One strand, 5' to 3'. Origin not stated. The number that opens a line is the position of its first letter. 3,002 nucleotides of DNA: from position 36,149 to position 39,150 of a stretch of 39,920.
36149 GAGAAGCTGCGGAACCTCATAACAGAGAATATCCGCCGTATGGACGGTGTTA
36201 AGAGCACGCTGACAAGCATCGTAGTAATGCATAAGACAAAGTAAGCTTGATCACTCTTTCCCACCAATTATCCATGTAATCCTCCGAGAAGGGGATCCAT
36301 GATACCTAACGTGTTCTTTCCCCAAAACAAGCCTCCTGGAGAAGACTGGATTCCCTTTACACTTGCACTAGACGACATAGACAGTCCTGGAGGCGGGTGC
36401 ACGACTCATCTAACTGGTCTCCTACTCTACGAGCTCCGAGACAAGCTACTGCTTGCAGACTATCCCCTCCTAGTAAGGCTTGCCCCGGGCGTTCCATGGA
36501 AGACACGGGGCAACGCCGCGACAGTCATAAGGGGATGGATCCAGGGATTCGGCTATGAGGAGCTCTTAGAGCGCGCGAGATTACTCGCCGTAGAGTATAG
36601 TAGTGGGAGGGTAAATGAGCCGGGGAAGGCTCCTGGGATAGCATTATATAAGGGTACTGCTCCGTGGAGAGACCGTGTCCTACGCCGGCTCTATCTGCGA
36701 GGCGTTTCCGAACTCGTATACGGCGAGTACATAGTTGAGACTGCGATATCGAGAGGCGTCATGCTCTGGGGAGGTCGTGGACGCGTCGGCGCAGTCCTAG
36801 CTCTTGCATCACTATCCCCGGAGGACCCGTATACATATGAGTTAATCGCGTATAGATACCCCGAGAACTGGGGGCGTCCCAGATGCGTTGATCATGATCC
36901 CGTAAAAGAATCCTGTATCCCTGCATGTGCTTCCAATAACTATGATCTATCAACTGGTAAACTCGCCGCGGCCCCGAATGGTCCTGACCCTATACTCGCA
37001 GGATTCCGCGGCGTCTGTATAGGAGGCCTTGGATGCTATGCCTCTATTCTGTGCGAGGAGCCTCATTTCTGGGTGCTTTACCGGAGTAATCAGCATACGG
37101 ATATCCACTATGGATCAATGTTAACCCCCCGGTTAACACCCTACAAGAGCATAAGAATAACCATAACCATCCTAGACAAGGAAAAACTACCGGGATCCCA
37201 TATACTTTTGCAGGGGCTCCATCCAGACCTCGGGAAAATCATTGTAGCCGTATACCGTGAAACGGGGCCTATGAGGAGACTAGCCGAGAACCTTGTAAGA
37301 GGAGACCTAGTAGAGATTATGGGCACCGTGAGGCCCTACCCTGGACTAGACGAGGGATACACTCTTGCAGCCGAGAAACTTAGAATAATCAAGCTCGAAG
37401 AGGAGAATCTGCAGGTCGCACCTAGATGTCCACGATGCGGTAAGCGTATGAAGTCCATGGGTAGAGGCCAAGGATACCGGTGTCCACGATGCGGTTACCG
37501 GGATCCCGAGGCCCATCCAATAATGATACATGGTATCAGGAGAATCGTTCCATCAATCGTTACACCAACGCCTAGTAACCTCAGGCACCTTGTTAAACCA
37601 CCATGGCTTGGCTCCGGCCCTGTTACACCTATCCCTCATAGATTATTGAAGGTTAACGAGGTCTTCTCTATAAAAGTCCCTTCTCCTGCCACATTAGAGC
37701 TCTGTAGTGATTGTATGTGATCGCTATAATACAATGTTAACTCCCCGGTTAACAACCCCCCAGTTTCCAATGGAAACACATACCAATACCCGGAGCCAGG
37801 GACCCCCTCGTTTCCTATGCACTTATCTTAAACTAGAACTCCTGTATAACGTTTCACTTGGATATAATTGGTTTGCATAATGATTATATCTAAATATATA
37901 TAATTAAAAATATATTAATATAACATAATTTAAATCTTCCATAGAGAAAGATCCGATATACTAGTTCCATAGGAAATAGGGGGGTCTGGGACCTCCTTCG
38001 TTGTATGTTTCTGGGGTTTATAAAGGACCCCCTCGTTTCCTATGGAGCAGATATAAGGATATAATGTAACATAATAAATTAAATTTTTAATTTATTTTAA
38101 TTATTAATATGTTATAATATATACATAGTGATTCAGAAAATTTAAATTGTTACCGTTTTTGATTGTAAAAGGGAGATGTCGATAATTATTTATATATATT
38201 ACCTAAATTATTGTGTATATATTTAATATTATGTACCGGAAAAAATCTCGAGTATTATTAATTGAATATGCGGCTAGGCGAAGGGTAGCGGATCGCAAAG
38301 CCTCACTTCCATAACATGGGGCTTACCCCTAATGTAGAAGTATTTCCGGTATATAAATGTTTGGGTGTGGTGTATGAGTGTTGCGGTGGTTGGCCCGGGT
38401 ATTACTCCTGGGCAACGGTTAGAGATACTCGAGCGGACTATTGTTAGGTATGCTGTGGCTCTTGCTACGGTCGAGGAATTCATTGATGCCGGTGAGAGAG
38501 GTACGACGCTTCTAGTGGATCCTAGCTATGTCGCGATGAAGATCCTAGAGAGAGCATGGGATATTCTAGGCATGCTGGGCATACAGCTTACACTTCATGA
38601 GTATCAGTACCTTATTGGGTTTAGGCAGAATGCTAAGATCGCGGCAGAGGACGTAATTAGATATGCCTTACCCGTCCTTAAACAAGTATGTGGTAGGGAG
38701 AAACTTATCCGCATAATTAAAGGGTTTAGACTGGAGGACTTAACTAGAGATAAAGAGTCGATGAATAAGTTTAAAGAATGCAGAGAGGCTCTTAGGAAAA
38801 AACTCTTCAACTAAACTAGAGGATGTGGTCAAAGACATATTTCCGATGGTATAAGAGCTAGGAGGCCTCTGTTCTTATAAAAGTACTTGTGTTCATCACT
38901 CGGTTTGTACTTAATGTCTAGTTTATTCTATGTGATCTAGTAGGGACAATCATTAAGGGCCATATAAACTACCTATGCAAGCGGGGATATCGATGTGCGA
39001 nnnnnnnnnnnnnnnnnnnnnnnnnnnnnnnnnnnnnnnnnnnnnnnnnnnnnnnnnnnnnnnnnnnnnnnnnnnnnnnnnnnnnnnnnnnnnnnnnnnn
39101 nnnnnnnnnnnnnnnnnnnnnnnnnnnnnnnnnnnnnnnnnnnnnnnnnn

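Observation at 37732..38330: ORB-type replication origin with two AT-rich tracts, not adjacent to any initiator gene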

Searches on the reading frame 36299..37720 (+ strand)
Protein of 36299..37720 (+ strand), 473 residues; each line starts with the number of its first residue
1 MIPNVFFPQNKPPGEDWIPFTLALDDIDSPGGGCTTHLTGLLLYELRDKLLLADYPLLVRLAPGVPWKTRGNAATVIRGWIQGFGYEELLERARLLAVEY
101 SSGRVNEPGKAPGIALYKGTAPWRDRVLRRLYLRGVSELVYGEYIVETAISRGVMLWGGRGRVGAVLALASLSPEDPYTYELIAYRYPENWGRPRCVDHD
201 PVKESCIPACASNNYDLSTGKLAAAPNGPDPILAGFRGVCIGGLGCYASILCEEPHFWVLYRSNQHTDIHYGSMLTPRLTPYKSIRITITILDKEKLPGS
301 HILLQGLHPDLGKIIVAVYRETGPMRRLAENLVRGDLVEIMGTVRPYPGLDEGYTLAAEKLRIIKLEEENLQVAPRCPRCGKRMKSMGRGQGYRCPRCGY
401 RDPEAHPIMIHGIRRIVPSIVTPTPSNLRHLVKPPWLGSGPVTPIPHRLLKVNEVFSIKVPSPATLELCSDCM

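Call 7: search_protein_families(library=pfam, proteins=[window:36299-37720:+])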
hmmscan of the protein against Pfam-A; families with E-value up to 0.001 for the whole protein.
window:36299-37720:+ (473 aa): 4 families
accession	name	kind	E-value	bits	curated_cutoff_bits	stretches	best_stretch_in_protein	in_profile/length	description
PF08489.16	TiaS_FLD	-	3.3e-25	88.9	21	1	159-270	1-116/116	TiaS FLD domain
PF22641.2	TiaS_TCKD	-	1.8e-14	54.4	27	1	22-78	2-58/156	TiaS TCKD domain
PF23783.1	Zn_ribbon_TiaS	-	2e-14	53.5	27.3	1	375-411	2-36/41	TiaS C-terminal zinc ribbon domain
PF01336.31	tRNA_anti-codon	-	0.00086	19.6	27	0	314-364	29-75/75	OB-fold nucleic acid binding domain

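Call 11: find_related_loci(query=window:36299-37720:+, collection=genome_contigs, flank=4000)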
Query window:36299-37720:+ (473 aa) in genome_contigs; peptide patterns used: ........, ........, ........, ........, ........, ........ (x = any residue, [..] = any of these).
134 stretches matched a pattern; 110 encode a relative of the query (tblastn E <= 1e-3); the best 80 are kept; 79 distinct loci.
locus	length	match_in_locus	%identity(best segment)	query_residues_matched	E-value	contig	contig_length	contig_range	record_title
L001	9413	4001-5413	94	2-473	0e+0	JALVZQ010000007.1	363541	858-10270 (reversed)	MAG: Acidilobaceae archaeon isolate T10_metabat1_scaf2bin.051 T10_NODE_5_length_363541_cov_13.122758, whole genome shotg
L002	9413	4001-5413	90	2-473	0e+0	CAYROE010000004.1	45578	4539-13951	MAG TPA_asm: uncultured Desulfurococcales archaeon isolate SRP163575_co3_282 genome assembly, contig: NODE_685_length_45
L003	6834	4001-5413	92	2-473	0e+0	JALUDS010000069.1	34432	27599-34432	MAG: Acidilobaceae archaeon isolate S143_maxbin2_scaf2bin.302 S143_NODE_425_length_34432_cov_24.330797, whole genome sho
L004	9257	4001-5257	47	20-437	3e-113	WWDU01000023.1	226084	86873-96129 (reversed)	MAG: Candidatus Calypsonella navitae isolate M2_131_esom k151_102269, whole genome shotgun sequence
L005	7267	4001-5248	49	21-434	2e-108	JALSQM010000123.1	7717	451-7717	MAG: Acidilobaceae archaeon isolate 356-284_metabat2_scaf2bin.139 356-284_scaffold_6399_c1, whole genome shotgun sequenc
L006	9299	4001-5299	47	21-454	2e-104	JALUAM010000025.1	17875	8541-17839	MAG: Acidilobaceae archaeon isolate S141_metabat2_scaf2bin.228 S141_NODE_2543_length_17875_cov_5.356660, whole genome sh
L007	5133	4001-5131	48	20-395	1e-96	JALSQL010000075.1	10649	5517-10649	MAG: Acidilobaceae archaeon isolate 356-284_metabat2_scaf2bin.137 356-284_scaffold_3616_c1, whole genome shotgun sequenc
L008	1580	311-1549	39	22-434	3e-81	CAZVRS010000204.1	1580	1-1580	MAG TPA_asm: uncultured Candidatus Bathyarchaeia archaeon isolate SRP141559_co1_136 genome assembly, contig: NODE_54763_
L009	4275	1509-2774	40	13-434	1e-76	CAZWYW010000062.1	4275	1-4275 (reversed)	MAG TPA_asm: uncultured Candidatus Bathyarchaeia archaeon isolate SRP141552_co1_226 genome assembly, contig: NODE_11288_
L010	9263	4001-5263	39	22-434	1e-72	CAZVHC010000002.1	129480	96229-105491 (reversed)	MAG TPA_asm: uncultured Desulfurococcaceae archaeon isolate SRP141559_co1_74 genome assembly, contig: NODE_17_length_129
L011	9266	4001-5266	38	22-434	1e-71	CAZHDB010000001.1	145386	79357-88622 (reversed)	MAG TPA_asm: uncultured Desulfurococcaceae archaeon isolate binchicken_co184_125 genome assembly, contig: NODE_47_length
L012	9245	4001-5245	36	22-434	5e-71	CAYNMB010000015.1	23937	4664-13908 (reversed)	MAG TPA_asm: uncultured Candidatus Bathyarchaeia archaeon isolate binchicken_co184_344 genome assembly, contig: NODE_331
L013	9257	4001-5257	35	18-434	5e-71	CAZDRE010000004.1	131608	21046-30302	MAG TPA_asm: uncultured Candidatus Bathyarchaeia archaeon isolate SRP338002_co1_87 genome assembly, contig: NODE_137_len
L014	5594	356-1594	35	21-434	1e-70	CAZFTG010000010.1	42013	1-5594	MAG TPA_asm: uncultured Thermoproteales archaeon isolate binchicken_co80_38 genome assembly, contig: NODE_119_length_420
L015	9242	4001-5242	38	22-435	1e-70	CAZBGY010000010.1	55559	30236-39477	MAG TPA_asm: uncultured Candidatus Bathyarchaeia archaeon isolate SRP104967_co1_99 genome assembly, contig: NODE_151_len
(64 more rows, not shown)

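Call 25: find_homologous_proteins(query=window:36299-37720:+, max_evalue=1e-40)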
Query window:36299-37720:+ (473 aa): 437 proteins with E <= 1e-40 among 8000 candidates; the best 120 are listed.
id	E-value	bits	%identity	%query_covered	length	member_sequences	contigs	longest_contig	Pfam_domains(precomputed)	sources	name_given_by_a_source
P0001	0.0e+0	1077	97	99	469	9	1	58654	PF22641.3,PF23783.2,PF08489.17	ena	-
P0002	2.4e-200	684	61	99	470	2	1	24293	PF22641.3,PF01336.32,PF23783.2,PF08489.17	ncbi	-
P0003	8.5e-138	478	52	95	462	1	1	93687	PF22641.3,PF23783.2,PF08489.17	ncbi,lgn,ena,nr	ncbi:MAG: tRNA(Ile)(2)-agmatinylcytidine synthase [Desulfurococcales archaeon]|nr:tRNA(Ile)(2)-agmat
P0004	2.2e-136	473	53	95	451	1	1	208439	PF22641.3,PF23783.2,PF08489.17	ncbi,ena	-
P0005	5.0e-136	472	52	95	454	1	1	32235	PF22641.3,PF23783.2,PF08489.17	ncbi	-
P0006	3.7e-134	466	52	89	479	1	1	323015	PF22641.3,PF23783.2,PF08489.17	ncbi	-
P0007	1.5e-131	457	54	95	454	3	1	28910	PF22641.3,PF23783.2,PF08489.17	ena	-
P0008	5.7e-131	456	52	96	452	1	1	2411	PF22641.3,PF23783.2,PF08489.17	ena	-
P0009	1.3e-122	428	50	94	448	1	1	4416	PF22641.3,PF23783.2,PF08489.17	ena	-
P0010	9.2e-120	419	50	96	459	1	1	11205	PF22641.3,PF23783.2,PF08489.17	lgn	-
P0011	5.2e-119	416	49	87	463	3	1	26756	PF22641.3,PF23783.2,PF08489.17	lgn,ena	-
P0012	8.8e-119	415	51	89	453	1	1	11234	PF22641.3,PF23783.2,PF08489.17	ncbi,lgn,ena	-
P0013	3.7e-118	413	50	88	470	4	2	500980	PF22641.3,PF23783.2,PF08489.17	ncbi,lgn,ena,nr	ncbi:MAG: tRNA(Ile)(2)-agmatinylcytidine synthase [Desulfurococcales archaeon]|nr:tRNA(Ile)(2)-agmat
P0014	1.4e-117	411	47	94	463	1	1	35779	PF22641.3,PF23783.2,PF08489.17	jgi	jgi:tRNA(Ile2)-agmatinylcytidine synthase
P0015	1.4e-116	408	48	92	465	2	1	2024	PF22641.3,PF23783.2,PF08489.17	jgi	-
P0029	3.6e-111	390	51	87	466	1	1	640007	PF22641.3,PF23783.2,PF08489.17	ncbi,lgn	ncbi:TiaS agmantine-binding domain-containing protein [Stetteria hydrogenophila]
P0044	1.5e-105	372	47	87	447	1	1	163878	PF22641.3,PF01336.32,PF23783.2,PF08489.17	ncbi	ncbi:MAG: TiaS agmantine-binding domain-containing protein [Acidilobus sp.]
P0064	1.2e-100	355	40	91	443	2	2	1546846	PF22641.3,PF01336.32,PF23783.2,PF08489.17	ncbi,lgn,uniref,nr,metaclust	ncbi:putative DNA-binding protein containing a Zn-ribbon domain [Caldisphaera lagunensis DSM 15908]|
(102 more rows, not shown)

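Call 44: find_homologous_proteins(query=L006:3977-5299:+, max_evalue=1e-60)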
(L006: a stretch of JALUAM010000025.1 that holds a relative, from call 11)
Query L006:3977-5299:+ (441 aa): 191 proteins with E <= 1e-60 among 8000 candidates; the best 120 are listed.
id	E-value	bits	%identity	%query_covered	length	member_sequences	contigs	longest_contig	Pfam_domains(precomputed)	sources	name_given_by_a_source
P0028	0.0e+0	1022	100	100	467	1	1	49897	PF22641.3,PF23783.2,PF08489.17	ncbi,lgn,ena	-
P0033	1.1e-194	665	66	98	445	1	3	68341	PF22641.3,PF23783.2,PF08489.17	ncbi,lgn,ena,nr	ncbi:MAG: tRNA(Ile)(2)-agmatinylcytidine synthase [Desulfurococcales archaeon]|nr:tRNA(Ile)(2)-agmat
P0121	1.4e-194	665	67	98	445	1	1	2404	PF22641.3,PF23783.2,PF08489.17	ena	-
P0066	1.2e-156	540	56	99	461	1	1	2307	PF22641.3,PF23783.2,PF08489.17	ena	-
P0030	6.8e-152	524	59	94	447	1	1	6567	PF22641.3,PF23783.2,PF08489.17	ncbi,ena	-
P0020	8.3e-150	517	58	95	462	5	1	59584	PF22641.3,PF23783.2,PF08489.17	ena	-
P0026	1.1e-146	507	55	99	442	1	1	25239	PF22641.3,PF23783.2,PF08489.17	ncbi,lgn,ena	-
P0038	1.1e-145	504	57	93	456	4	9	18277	PF22641.3,PF23783.2,PF08489.17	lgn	-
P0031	4.2e-145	502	58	96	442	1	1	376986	PF22641.3,PF23783.2,PF08489.17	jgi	-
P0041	7.8e-142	491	56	96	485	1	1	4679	PF22641.3,PF23783.2,PF08489.17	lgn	-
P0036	5.2e-139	482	55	96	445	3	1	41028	PF22641.3,PF23783.2,PF08489.17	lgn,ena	-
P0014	8.4e-134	465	55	97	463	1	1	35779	PF22641.3,PF23783.2,PF08489.17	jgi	jgi:tRNA(Ile2)-agmatinylcytidine synthase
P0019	4.5e-133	462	55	99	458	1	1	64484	PF22641.3,PF01336.32,PF23783.2,PF08489.17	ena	-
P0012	4.7e-132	459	54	93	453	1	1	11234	PF22641.3,PF23783.2,PF08489.17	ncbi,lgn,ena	-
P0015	3.3e-131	456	52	99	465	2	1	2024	PF22641.3,PF23783.2,PF08489.17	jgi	-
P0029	2.2e-127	443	56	93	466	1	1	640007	PF22641.3,PF23783.2,PF08489.17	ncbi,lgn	ncbi:TiaS agmantine-binding domain-containing protein [Stetteria hydrogenophila]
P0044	4.9e-115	403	50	95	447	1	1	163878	PF22641.3,PF01336.32,PF23783.2,PF08489.17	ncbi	ncbi:MAG: TiaS agmantine-binding domain-containing protein [Acidilobus sp.]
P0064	1.4e-98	348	42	93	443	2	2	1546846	PF22641.3,PF01336.32,PF23783.2,PF08489.17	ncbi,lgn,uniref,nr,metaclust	ncbi:putative DNA-binding protein containing a Zn-ribbon domain [Caldisphaera lagunensis DSM 15908]|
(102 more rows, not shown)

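Call 45: find_encoding_contigs(protein=P0029, flank=5000, max_places=1)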
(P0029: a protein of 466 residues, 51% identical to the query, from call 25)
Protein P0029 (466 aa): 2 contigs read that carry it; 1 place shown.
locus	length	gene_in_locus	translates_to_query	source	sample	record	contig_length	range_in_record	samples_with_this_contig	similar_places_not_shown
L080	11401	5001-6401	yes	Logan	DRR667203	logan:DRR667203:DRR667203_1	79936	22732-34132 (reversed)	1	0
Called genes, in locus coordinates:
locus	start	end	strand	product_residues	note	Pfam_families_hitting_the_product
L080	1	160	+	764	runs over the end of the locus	PF00270:DEAD, PF00271:Helicase_C, PF09369:MZB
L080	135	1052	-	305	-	PF00520:Ion_trans, PF07885:Ion_trans_2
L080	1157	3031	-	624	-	PF17297:PEPCK_N, PF00821:PEPCK_GTP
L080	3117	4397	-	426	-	PF01676:Metalloenzyme, PF10143:PhosphMutase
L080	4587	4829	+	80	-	PF01037:AsnC_trans_reg, PF22482:AsnC_trans_reg_3 (weak)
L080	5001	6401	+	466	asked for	PF22641:TiaS_TCKD, PF08489:TiaS_FLD, PF23783:Zn_ribbon_TiaS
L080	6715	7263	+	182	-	PF01558:POR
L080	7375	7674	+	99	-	PF13187:Fer4_9 (faint), PF00037:Fer4 (weak), PF13237:Fer4_10, PF14697:Fer4_21, PF12838:Fer4_7 (weak), PF12797:Fer4_2 (weak), PF12837:Fer4_6 (weak), PF00037:Fer4, +2 more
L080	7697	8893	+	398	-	PF01855:POR_N, PF02780:Transketolase_C (weak), PF17147:PFOR_II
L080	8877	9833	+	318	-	PF02775:TPP_enzyme_C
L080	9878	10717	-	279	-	PF01061:ABC2_membrane, PF12698:ABC2_membrane_3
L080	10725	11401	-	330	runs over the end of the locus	PF00005:ABC_tran, PF13304:AAA_21, PF13732:DrrA1-3_C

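Call 46: find_encoding_contigs(protein=P0064, flank=5000, max_places=1)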
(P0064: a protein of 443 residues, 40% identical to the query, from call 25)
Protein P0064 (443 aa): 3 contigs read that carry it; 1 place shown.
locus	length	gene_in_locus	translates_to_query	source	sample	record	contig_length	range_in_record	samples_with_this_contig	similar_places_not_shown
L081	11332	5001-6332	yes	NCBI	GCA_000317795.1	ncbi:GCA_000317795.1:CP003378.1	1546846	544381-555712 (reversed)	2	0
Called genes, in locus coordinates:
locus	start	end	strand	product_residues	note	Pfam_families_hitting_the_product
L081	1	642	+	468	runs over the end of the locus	PF00083:Sugar_tr, PF06779:MFS_4 (weak), PF07690:MFS_1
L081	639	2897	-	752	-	PF00270:DEAD, PF04851:ResIII (weak), PF00271:Helicase_C, PF22590:Cas3-like_C_2 (weak), PF09369:MZB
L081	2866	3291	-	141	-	-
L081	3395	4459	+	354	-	PF01266:DAO (faint)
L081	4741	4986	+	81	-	PF01037:AsnC_trans_reg, PF22482:AsnC_trans_reg_3 (weak)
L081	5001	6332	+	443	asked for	PF22641:TiaS_TCKD, PF08489:TiaS_FLD, PF01336:tRNA_anti-codon, PF23783:Zn_ribbon_TiaS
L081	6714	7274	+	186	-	PF01558:POR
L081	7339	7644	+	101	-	PF00037:Fer4 (weak), PF13237:Fer4_10, PF14697:Fer4_21, PF12838:Fer4_7, PF13187:Fer4_9 (weak), PF12797:Fer4_2 (weak), PF12837:Fer4_6 (weak), PF00037:Fer4, +4 more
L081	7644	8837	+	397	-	PF01855:POR_N, PF02780:Transketolase_C, PF17147:PFOR_II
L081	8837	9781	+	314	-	PF02775:TPP_enzyme_C, PF13292:DXP_synthase_N (weak)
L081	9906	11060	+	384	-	PF20030:bpMoxR, PF07728:AAA_5, PF17868:AAA_lid_8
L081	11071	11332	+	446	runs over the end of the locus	PF05762:VWA_CoxE (weak), PF00092:VWA, PF13519:VWA_2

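Call 47: find_encoding_contigs(protein=P0044, flank=5000, max_places=1)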
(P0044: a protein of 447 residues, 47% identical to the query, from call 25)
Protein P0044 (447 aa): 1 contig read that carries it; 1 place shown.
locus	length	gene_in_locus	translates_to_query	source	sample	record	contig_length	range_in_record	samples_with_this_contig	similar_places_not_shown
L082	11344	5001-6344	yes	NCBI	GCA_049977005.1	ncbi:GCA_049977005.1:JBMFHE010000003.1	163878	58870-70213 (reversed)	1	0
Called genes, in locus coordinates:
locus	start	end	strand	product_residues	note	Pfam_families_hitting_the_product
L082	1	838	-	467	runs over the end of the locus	PF00083:Sugar_tr, PF07690:MFS_1, PF06779:MFS_4 (weak)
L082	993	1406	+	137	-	PF00383:dCMP_cyt_deam_1, PF08211:dCMP_cyt_deam_2, PF26947:CDL (weak)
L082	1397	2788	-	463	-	PF01134:GIDA (faint), PF07992:Pyr_redox_2, PF13738:Pyr_redox_3, PF00070:Pyr_redox, PF02852:Pyr_redox_dim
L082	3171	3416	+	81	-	PF01037:AsnC_trans_reg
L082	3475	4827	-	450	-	PF07690:MFS_1, PF00083:Sugar_tr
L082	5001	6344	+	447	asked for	PF22641:TiaS_TCKD, PF08489:TiaS_FLD, PF01336:tRNA_anti-codon (weak), PF23783:Zn_ribbon_TiaS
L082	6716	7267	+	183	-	PF01558:POR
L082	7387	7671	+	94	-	PF13237:Fer4_10 (weak), PF14697:Fer4_21, PF12838:Fer4_7, PF13187:Fer4_9 (weak), PF13484:Fer4_16 (faint), PF12797:Fer4_2 (weak), PF00037:Fer4, PF12837:Fer4_6 (weak)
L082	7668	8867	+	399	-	PF01855:POR_N, PF02780:Transketolase_C, PF17147:PFOR_II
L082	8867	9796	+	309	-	PF02775:TPP_enzyme_C, PF13292:DXP_synthase_N (faint)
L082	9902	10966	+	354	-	PF01137:RTC, PF05189:RTC_insert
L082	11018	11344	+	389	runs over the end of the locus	PF20030:bpMoxR, PF07726:AAA_3 (weak), PF07728:AAA_5, PF17868:AAA_lid_8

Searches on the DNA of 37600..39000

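Call 74: search_rna_families(source=window, start=37600, end=39000, threshold=evalue, max_evalue=1)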
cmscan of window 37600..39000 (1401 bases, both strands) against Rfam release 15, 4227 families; matches with E-value up to 1: 1.
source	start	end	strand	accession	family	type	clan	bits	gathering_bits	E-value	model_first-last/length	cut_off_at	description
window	37953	38118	+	RF02515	AfaR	Gene; sRNA;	-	25.8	100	0.051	1-234/234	no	AfaR small RNA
